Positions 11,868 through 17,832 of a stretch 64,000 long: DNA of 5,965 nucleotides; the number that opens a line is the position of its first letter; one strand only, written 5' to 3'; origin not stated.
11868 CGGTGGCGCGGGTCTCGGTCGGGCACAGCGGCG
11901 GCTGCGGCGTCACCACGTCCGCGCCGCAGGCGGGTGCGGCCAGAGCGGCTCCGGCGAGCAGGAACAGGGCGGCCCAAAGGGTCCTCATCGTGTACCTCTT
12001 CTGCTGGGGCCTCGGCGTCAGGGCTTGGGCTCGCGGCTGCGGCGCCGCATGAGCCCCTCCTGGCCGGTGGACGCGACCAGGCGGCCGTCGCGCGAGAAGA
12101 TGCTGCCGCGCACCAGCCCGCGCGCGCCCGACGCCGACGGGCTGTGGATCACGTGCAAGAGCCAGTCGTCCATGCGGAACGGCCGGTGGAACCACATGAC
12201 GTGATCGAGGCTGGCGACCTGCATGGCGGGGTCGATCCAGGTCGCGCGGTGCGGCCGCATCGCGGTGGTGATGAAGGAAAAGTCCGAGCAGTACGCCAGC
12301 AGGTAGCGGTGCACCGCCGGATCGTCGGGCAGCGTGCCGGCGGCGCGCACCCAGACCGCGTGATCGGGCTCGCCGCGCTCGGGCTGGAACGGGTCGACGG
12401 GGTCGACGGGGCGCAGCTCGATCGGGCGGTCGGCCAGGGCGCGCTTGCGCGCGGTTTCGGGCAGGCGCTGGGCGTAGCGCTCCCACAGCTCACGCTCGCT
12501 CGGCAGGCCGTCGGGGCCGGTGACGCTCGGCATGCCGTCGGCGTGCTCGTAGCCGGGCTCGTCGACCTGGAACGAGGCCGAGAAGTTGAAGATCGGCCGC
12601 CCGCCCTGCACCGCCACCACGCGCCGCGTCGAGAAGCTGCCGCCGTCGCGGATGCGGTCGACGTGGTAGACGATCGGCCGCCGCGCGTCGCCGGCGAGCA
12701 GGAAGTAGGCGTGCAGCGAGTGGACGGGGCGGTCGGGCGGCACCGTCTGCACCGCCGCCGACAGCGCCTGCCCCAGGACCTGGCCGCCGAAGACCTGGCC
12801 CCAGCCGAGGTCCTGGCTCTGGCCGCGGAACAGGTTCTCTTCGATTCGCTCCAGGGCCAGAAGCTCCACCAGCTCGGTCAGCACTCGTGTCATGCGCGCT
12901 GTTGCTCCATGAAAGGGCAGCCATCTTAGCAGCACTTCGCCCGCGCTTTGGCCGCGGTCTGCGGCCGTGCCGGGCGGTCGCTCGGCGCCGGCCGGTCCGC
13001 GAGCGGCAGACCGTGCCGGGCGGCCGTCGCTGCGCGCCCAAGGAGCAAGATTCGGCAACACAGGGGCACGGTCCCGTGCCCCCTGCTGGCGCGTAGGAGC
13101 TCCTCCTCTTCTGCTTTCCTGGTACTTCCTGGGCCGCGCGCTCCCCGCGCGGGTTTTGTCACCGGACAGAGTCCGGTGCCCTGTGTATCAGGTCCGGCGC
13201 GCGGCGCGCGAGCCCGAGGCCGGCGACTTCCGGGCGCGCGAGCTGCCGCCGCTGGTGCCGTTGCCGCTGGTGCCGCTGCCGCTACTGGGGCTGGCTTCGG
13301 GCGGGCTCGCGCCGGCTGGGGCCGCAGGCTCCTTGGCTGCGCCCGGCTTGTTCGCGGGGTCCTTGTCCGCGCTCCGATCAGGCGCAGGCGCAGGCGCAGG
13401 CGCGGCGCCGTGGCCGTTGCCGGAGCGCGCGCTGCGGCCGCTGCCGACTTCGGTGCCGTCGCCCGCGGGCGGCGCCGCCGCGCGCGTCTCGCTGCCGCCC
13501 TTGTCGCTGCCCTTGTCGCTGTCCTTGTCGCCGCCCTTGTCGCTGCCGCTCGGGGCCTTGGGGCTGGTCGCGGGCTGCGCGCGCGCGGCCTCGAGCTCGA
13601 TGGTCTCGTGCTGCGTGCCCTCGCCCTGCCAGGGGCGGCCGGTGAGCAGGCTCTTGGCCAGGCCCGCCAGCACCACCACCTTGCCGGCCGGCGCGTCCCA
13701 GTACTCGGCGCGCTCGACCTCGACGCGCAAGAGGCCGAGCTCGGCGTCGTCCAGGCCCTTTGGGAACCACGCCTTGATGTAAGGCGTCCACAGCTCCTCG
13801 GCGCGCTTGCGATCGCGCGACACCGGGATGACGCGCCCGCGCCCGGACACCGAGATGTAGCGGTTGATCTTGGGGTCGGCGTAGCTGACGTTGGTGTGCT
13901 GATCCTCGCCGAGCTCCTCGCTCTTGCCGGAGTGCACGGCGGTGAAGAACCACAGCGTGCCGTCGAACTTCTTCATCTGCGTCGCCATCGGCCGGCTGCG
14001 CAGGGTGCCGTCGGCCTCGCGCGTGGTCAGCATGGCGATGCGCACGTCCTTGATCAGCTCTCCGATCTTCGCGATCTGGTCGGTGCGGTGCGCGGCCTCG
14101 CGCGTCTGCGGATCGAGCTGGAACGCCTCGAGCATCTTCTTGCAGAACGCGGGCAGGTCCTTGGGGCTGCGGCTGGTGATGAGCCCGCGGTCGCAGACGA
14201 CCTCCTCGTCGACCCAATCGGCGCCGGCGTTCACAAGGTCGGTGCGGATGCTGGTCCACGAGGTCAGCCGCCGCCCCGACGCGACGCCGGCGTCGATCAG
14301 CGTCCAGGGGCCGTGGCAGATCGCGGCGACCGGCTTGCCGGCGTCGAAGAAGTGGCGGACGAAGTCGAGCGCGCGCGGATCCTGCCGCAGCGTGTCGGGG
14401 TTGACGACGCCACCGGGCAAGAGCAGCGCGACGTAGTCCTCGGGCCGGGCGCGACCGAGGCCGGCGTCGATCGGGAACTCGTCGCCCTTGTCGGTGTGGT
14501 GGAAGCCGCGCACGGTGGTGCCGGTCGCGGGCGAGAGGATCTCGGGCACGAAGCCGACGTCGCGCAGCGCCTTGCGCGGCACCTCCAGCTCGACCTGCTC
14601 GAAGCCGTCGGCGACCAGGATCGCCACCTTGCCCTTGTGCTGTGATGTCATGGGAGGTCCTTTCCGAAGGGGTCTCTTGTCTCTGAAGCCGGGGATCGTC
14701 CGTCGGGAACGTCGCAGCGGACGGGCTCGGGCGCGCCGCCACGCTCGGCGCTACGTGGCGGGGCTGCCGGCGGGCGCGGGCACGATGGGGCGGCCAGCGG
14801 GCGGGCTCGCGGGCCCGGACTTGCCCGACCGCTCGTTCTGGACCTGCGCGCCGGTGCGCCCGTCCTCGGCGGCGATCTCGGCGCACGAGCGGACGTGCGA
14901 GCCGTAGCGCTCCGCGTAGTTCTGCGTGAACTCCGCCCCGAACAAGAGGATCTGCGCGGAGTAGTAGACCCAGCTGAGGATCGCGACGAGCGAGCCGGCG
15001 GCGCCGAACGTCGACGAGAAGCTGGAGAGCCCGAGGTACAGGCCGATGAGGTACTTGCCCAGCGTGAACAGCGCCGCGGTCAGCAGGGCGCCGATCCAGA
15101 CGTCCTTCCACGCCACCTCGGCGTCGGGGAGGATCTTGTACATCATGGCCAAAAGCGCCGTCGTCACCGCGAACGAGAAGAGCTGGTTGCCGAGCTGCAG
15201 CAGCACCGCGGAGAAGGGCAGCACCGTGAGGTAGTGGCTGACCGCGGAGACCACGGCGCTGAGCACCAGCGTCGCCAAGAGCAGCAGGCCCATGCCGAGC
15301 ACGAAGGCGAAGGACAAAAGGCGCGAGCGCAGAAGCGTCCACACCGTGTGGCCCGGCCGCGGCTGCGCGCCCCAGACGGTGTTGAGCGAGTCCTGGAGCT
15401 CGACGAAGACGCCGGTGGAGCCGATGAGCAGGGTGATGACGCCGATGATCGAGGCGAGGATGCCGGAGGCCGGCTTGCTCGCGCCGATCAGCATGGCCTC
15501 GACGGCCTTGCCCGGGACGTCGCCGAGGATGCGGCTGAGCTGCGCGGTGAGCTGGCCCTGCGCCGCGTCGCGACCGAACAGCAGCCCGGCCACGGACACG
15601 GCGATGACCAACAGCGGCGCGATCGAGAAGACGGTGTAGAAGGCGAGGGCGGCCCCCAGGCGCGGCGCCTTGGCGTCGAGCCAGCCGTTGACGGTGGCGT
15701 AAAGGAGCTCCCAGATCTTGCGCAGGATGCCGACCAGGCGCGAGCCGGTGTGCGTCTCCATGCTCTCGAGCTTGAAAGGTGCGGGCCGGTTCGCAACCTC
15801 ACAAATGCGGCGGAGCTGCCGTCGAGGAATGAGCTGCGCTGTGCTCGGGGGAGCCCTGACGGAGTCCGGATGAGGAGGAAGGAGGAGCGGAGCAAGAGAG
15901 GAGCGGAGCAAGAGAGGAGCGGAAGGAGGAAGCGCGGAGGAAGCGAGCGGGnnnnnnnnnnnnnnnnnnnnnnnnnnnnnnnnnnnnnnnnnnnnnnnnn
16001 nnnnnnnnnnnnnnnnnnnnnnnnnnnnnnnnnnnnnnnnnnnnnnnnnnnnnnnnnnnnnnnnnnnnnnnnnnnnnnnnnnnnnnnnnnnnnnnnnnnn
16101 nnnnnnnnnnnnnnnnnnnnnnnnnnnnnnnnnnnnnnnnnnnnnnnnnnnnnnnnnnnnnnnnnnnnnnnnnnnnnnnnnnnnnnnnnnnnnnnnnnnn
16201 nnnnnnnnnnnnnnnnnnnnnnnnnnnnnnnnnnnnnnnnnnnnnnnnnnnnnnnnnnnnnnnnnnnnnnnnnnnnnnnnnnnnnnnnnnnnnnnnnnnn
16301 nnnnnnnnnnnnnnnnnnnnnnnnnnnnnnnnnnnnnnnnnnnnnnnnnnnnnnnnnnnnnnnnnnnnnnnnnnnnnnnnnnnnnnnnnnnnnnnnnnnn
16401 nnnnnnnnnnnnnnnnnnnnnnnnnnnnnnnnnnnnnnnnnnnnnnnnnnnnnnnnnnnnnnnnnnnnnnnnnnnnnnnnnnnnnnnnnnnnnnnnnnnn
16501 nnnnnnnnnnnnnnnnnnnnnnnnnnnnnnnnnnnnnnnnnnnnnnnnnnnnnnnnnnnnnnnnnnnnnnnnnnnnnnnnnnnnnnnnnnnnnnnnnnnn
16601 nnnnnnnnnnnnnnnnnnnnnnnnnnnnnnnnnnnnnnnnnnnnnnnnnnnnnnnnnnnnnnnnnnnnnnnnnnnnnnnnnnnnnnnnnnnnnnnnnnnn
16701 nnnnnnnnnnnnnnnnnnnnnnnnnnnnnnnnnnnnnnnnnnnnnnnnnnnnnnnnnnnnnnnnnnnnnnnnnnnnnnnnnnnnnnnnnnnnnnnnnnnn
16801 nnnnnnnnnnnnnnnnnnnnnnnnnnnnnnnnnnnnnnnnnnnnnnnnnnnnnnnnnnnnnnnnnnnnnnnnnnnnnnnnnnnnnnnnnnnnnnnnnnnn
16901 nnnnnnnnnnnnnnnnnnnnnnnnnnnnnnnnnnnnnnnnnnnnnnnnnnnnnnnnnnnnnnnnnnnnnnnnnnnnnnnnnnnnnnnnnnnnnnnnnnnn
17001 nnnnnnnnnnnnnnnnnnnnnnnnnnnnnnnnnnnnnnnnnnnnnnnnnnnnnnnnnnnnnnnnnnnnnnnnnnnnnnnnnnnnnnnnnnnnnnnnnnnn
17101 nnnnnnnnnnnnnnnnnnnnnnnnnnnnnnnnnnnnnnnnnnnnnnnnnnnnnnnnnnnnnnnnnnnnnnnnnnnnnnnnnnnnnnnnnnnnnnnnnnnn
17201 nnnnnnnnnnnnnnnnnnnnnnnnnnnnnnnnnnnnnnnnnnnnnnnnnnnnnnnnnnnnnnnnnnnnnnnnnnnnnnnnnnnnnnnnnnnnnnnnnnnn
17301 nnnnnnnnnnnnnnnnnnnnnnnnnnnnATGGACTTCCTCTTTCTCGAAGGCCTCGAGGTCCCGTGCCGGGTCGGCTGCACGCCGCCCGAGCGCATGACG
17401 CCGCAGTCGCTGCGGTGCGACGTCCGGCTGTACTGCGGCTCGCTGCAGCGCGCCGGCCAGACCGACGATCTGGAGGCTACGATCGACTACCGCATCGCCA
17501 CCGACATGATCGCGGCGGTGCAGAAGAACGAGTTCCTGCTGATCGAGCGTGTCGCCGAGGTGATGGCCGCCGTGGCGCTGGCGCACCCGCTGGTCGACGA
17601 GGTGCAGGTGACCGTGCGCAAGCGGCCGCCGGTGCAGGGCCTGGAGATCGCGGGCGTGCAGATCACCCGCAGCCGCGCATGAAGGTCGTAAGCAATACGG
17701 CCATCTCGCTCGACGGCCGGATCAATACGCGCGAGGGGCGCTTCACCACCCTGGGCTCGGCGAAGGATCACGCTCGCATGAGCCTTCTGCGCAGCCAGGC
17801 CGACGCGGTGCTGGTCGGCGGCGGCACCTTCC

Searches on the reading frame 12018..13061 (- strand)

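Call 81: search_protein_families(library=pfam, proteins=[window:12018-13061:-], max_evalue=0.001)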
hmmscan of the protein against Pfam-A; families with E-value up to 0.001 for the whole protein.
window:12018-13061:- (347 aa): 3 families
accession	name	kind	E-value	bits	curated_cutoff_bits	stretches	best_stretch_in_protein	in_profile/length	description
PF02551.21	Acyl_CoA_thio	-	2.3e-44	150.9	21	1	207-337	5-132/132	Acyl-CoA thioesterase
PF20789.3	4HBT_3C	-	2.7e-25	89.6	24.1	1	212-338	20-140/140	Acyl-CoA thioesterase C-terminal domain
PF13622.12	4HBT_3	-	1.4e-20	73.8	24.3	1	87-165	5-83/83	Acyl-CoA thioesterase N-terminal domain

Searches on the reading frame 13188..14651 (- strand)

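Call 81: search_protein_families(library=pfam, proteins=[window:13188-14651:-], max_evalue=0.001)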
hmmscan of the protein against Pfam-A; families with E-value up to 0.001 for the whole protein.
window:13188-14651:- (487 aa): 3 families
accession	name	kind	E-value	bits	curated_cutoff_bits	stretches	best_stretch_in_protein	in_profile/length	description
PF01965.30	DJ-1_PfpI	-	3.2e-49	167.3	26.6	1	8-175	2-164/165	DJ-1/PfpI family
PF16242.11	Pyrid_ox_like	-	9.5e-47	158.7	28.8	1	191-339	1-146/149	Pyridoxamine 5'-phosphate oxidase like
PF01243.27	PNPOx_N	-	5.1e-11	43.4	28.1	1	195-318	4-119/120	Pyridoxamine 5'-phosphate oxidase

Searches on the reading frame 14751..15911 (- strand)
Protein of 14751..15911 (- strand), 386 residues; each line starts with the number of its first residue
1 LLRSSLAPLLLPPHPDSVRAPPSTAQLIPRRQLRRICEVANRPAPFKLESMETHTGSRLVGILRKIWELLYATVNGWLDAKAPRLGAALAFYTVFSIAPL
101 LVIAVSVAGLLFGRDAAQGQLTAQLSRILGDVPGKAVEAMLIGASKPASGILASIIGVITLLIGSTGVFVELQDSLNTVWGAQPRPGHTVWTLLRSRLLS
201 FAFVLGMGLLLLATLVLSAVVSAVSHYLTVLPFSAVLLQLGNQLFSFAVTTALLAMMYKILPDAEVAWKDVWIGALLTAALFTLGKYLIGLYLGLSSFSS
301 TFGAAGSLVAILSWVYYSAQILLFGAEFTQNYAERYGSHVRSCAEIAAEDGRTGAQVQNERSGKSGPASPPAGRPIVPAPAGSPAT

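Call 81: search_protein_families(library=pfam, proteins=[window:14751-15911:-], max_evalue=0.001)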
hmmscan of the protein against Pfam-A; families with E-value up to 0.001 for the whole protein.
window:14751-15911:- (386 aa): 1 family
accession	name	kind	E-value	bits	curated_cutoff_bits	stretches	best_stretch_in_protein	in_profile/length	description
PF03631.20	Virul_fac_BrkB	-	1.3e-48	166.4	33.7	1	81-335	4-258/259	Virulence factor BrkB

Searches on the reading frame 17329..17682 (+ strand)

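Call 82: search_protein_families(library=pfam, proteins=[window:17329-17682:+], max_evalue=0.001)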
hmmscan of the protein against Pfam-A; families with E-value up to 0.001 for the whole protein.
window:17329-17682:+ (117 aa): 1 family
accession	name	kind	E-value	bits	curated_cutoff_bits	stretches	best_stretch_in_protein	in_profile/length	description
PF02152.23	FolB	-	7.7e-23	81.6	31.8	1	5-113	2-113/113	Dihydroneopterin aldolase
